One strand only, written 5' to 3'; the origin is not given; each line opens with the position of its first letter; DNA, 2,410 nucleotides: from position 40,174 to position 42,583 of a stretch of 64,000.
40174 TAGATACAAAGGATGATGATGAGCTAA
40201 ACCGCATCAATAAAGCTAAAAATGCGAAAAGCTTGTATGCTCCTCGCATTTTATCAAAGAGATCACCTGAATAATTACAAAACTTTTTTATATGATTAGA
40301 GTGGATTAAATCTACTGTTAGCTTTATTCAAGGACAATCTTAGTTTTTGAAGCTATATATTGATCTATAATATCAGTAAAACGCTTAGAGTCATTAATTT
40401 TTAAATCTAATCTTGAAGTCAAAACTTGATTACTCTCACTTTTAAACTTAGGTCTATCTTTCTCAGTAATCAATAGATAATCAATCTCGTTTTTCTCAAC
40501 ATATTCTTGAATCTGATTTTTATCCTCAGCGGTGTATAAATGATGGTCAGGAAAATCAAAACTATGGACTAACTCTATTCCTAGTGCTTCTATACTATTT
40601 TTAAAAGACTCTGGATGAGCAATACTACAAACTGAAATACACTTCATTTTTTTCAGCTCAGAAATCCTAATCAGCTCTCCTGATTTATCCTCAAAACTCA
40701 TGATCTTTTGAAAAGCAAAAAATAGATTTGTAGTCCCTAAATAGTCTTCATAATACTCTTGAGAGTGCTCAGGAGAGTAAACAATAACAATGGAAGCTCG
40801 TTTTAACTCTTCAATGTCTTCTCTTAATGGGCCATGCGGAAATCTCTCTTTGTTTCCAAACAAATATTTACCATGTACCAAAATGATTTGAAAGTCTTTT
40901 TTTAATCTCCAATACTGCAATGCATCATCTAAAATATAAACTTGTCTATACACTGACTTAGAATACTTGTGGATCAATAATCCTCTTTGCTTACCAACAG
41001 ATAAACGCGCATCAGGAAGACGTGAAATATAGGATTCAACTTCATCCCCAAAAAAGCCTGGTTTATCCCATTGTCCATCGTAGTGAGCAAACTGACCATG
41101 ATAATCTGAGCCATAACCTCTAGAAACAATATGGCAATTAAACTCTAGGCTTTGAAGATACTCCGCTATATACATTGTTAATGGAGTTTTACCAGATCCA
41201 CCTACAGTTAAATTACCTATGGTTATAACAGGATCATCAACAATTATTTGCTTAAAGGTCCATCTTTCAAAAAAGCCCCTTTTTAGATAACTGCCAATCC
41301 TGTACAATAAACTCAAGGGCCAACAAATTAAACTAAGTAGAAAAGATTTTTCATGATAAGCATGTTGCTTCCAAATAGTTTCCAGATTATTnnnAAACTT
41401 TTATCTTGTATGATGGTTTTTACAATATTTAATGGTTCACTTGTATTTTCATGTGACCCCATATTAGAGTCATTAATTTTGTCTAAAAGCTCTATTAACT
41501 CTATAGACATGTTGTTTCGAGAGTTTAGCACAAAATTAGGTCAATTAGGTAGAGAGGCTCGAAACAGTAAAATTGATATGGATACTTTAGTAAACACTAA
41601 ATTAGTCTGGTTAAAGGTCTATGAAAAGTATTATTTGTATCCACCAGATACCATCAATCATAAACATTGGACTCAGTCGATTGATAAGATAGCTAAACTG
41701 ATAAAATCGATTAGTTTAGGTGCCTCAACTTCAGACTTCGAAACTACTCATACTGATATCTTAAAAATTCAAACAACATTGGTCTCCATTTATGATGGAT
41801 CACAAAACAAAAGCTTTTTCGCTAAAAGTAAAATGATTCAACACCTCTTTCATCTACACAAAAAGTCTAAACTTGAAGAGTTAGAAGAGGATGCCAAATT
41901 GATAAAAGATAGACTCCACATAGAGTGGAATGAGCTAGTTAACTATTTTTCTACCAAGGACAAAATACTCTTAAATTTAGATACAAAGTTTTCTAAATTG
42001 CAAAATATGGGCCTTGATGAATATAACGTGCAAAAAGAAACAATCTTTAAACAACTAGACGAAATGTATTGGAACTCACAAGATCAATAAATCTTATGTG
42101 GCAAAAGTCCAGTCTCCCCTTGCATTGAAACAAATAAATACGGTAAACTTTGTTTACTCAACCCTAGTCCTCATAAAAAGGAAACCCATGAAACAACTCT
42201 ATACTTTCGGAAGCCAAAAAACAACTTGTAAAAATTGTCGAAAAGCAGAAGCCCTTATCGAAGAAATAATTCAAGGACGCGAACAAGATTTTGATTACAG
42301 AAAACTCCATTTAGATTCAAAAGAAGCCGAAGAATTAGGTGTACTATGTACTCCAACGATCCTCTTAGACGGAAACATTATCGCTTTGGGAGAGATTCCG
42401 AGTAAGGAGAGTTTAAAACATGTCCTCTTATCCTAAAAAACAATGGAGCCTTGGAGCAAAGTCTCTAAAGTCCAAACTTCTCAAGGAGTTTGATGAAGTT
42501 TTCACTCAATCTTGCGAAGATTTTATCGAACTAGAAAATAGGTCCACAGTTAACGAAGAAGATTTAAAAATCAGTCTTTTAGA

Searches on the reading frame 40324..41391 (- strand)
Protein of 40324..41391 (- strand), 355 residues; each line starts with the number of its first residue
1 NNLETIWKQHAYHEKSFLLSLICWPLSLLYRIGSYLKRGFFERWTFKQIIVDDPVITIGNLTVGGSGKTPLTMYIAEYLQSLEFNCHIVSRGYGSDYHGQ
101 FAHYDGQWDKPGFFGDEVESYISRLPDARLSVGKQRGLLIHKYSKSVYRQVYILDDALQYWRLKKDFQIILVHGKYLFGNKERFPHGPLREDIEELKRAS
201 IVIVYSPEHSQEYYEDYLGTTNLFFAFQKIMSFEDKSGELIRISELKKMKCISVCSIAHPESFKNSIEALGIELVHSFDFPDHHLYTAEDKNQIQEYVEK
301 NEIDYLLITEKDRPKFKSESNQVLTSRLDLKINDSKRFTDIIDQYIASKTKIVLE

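Call 30: search_protein_families(library=pfam, proteins=[window:40324-41391:-], max_evalue=0.001)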
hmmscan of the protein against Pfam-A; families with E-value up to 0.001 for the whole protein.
window:40324-41391:- (355 aa): 1 family
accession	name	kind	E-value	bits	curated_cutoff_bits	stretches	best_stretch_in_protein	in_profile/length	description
PF02606.20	LpxK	-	8.2e-69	232.6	27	1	20-346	2-327/328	Tetraacyldisaccharide-1-P 4'-kinase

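Call 32: search_protein_families(library=ncbifam, proteins=[window:40324-41391:-], max_evalue=0.001)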
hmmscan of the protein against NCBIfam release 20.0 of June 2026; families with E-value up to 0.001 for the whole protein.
window:40324-41391:- (355 aa): 2 families
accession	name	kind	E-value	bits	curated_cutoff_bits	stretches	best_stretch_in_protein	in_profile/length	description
TIGR00682.1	lpxK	equivalog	5.6e-53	180.1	91.95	1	21-337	3-312/324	tetraacyldisaccharide 4'-kinase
NF001892.0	PRK00652.1-5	equivalog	1.3e-32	113.1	327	1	18-349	22-305/308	tetraacyldisaccharide 4'-kinase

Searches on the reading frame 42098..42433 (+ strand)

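Call 30: search_protein_families(library=pfam, proteins=[window:42098-42433:+], max_evalue=0.001)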
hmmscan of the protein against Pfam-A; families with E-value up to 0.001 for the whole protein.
window:42098-42433:+ (112 aa): 1 family
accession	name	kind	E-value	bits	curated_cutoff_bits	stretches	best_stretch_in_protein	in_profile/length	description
PF13192.12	Thioredoxin_3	-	6.9e-12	45.7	24.8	1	42-110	8-75/76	Thioredoxin domain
